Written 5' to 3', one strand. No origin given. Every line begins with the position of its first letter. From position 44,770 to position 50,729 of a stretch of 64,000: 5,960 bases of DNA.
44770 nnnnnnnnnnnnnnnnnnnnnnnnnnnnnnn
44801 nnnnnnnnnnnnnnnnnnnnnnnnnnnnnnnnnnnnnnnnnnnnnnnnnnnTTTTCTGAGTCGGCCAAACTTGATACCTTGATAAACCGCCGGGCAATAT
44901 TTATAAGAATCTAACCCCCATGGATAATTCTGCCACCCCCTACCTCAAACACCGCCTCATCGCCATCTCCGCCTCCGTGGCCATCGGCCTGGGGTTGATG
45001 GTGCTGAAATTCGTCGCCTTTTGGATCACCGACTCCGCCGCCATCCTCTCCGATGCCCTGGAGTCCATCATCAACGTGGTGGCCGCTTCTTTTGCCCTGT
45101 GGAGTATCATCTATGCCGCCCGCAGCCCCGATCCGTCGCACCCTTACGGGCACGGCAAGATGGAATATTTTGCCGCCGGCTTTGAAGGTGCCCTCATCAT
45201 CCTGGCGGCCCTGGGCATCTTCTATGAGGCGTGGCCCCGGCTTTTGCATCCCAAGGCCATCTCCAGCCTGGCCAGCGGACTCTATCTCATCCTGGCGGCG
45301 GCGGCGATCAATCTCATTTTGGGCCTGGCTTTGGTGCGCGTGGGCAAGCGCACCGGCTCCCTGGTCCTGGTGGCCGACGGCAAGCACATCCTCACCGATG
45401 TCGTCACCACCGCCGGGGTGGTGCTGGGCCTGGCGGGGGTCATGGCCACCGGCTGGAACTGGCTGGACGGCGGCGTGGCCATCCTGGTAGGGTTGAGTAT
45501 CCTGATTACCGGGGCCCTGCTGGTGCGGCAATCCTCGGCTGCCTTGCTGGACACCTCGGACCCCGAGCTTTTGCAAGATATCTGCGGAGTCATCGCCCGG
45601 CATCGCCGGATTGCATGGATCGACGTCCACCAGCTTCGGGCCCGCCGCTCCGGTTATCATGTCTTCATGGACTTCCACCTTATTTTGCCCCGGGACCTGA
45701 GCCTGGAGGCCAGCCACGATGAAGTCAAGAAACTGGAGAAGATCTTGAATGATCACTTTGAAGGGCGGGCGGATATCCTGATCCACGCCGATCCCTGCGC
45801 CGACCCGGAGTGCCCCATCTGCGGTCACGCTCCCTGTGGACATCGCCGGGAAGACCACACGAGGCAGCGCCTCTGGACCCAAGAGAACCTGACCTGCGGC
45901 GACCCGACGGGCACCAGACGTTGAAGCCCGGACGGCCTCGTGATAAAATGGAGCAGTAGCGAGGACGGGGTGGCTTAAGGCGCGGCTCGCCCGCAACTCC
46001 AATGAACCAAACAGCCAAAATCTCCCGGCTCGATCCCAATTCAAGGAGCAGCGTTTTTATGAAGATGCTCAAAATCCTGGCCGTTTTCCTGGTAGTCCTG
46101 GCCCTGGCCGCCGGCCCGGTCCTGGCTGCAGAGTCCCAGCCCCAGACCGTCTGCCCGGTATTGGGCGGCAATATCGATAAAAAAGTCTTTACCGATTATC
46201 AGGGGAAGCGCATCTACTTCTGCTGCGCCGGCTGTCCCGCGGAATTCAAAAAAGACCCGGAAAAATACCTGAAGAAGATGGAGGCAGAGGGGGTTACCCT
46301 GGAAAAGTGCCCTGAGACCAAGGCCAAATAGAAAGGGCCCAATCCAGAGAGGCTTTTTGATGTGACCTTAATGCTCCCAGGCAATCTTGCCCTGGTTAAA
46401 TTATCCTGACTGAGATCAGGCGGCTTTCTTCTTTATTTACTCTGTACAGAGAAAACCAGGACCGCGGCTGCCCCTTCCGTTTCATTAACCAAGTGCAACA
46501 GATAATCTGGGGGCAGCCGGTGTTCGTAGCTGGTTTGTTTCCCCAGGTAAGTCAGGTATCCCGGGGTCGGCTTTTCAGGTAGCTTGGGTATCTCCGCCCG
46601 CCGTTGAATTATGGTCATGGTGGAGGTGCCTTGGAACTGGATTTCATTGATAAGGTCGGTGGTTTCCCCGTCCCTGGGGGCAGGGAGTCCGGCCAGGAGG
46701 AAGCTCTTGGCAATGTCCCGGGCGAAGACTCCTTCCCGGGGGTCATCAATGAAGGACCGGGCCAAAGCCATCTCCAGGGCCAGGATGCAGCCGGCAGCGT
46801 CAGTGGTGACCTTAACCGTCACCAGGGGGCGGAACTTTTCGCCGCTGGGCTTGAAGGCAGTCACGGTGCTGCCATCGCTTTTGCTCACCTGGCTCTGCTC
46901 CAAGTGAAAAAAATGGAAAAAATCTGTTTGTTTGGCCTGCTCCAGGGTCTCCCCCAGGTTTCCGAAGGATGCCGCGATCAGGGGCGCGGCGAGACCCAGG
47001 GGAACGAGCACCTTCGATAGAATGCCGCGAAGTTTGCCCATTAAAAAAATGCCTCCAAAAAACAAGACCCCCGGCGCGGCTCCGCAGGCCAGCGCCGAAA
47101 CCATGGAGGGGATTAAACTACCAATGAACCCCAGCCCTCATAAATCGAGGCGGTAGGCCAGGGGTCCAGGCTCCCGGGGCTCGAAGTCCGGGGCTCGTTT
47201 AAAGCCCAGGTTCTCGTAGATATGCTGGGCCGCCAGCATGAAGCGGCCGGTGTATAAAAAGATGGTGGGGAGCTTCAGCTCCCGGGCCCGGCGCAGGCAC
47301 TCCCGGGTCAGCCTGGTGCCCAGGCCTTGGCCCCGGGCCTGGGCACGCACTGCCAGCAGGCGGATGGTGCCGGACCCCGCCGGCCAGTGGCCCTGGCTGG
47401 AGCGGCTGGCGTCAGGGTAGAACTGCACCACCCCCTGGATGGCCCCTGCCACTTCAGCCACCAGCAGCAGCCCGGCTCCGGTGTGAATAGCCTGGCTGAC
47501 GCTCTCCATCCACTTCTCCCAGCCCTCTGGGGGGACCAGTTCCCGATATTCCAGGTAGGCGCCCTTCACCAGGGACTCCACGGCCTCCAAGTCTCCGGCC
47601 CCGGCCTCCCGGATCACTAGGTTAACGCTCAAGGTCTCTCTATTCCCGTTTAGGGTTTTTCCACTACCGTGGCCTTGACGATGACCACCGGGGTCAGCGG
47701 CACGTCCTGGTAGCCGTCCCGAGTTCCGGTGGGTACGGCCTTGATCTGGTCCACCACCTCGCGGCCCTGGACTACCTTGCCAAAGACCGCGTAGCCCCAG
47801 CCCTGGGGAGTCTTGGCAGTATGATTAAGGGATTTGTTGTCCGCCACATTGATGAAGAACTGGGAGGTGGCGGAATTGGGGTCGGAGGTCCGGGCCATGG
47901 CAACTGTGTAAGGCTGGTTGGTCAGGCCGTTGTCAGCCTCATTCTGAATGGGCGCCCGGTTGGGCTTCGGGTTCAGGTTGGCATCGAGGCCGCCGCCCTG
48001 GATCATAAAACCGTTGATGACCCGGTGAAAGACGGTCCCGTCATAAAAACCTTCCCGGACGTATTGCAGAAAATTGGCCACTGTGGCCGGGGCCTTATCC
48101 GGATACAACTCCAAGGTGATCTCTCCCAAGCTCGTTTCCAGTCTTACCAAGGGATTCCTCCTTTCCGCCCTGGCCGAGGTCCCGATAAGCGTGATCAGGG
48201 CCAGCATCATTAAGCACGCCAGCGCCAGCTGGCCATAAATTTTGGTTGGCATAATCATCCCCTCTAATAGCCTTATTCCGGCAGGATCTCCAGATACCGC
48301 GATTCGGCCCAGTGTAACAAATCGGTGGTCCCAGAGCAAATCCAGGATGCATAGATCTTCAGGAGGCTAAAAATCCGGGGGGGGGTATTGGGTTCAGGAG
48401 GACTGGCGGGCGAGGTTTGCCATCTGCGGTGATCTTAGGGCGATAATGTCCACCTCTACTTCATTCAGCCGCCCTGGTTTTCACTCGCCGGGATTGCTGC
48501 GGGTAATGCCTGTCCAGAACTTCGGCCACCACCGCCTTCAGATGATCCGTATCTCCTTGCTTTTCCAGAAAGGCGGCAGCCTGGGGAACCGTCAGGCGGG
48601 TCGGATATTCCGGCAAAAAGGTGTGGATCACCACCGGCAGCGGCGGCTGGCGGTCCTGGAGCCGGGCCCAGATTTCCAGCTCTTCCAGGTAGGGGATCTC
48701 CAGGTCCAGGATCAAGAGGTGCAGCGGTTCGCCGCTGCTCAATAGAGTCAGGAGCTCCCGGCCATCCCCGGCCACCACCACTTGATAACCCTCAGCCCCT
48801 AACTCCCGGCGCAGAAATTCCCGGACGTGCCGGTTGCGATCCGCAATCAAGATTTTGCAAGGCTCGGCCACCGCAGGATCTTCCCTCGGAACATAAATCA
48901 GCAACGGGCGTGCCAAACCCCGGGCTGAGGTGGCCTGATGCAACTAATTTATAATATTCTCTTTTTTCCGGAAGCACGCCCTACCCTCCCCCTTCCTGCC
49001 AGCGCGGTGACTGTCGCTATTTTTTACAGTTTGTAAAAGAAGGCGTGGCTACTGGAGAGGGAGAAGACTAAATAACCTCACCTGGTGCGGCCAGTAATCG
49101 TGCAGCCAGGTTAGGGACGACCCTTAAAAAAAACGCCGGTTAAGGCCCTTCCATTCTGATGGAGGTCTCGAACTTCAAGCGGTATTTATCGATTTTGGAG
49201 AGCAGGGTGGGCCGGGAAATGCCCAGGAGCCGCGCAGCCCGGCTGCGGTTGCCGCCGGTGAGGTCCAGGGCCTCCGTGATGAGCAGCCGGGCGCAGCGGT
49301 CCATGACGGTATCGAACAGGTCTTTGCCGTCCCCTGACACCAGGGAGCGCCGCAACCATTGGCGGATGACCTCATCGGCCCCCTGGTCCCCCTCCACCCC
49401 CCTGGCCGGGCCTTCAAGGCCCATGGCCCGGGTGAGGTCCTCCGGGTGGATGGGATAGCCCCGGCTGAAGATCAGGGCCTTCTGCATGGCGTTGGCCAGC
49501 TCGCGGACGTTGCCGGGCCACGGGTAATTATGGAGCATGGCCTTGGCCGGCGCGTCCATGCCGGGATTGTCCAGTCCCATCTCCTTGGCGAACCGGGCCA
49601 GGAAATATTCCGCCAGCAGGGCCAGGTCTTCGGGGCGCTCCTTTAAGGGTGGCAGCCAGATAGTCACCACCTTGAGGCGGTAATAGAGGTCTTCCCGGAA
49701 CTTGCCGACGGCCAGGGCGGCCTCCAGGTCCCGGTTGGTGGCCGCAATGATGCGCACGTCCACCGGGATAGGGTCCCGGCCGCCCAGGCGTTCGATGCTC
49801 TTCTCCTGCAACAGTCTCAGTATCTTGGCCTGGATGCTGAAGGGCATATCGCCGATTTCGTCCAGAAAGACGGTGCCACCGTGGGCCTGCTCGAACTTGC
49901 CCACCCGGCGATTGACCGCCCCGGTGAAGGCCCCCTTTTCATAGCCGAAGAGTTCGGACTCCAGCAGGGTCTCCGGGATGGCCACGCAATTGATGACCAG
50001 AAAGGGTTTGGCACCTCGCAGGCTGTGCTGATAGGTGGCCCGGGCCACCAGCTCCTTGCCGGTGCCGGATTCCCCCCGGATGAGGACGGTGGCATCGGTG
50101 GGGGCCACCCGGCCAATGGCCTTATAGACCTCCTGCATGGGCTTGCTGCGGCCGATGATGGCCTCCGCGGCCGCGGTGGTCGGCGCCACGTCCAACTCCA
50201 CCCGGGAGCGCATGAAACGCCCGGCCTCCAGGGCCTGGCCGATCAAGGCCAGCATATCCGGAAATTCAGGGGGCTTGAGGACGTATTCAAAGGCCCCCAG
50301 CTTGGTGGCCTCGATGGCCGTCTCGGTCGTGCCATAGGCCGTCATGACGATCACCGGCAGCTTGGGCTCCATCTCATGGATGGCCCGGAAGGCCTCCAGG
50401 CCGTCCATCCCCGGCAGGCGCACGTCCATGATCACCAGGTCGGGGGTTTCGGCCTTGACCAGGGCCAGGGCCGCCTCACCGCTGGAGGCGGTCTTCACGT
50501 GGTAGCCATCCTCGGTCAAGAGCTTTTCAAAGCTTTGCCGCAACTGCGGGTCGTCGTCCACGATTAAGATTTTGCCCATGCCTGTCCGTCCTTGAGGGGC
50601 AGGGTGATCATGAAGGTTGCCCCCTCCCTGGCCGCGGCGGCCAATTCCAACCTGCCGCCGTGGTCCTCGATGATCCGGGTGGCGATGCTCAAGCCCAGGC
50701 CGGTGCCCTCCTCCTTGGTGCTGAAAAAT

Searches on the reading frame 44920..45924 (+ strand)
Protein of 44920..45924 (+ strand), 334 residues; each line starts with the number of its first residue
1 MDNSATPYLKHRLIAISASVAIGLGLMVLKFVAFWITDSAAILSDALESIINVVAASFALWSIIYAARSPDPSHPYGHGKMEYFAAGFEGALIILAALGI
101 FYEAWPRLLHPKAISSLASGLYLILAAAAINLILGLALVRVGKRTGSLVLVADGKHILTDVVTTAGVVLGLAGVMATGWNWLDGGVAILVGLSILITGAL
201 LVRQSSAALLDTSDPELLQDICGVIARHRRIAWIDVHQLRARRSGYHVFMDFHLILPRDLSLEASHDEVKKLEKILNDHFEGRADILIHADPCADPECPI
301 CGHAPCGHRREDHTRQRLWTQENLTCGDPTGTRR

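Call 12: search_protein_families(library=pfam, proteins=[window:44920-45924:+], max_evalue=0.00001)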
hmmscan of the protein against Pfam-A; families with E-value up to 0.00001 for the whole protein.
window:44920-45924:+ (334 aa): 2 families
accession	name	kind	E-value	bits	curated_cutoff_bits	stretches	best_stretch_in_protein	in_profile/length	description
PF01545.26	Cation_efflux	-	2.5e-39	135.6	26.6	1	18-210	3-198/198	Cation efflux family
PF16916.11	ZT_dimer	-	1.2e-14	54.5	26.7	1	215-293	3-78/78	Dimerisation domain of Zinc Transporter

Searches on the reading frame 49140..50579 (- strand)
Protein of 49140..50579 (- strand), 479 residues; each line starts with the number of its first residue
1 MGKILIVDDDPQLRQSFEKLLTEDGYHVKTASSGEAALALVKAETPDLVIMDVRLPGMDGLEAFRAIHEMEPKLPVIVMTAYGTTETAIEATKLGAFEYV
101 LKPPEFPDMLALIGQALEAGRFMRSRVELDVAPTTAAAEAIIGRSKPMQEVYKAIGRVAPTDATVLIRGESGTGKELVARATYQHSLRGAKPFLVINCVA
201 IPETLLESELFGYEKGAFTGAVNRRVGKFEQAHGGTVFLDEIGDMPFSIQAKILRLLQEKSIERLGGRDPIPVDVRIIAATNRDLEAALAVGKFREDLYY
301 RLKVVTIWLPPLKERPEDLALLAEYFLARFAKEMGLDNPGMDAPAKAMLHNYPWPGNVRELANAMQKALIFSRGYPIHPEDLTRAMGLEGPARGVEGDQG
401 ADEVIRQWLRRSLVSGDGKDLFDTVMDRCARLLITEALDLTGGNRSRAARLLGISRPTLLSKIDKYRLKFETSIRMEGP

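Call 12: search_protein_families(library=pfam, proteins=[window:49140-50579:-], max_evalue=0.00001)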
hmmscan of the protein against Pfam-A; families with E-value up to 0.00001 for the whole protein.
window:49140-50579:- (479 aa): 6 families
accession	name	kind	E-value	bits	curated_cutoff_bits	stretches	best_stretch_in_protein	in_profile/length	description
PF00158.32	Sigma54_activat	-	4.2e-72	241.7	20.2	1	141-307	1-167/168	Sigma-54 interaction domain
PF00072.30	Response_reg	-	1.5e-33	115.7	30.2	1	4-112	1-109/111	Response regulator receiver domain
PF25601.1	AAA_lid_14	-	1.3e-20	73.5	27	1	313-386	1-74/87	AAA+ ATPase lid domain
PF14532.12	Sigma54_activ_2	-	2.5e-18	67.1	25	1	142-312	1-138/138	Sigma-54 interaction domain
PF02954.25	HTH_8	-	4.6e-12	45.9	22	1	433-466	9-42/42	Bacterial regulatory protein, Fis family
PF07728.20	AAA_5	-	7.8e-06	26.4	22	0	165-283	2-123/139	AAA domain (dynein-related subfamily)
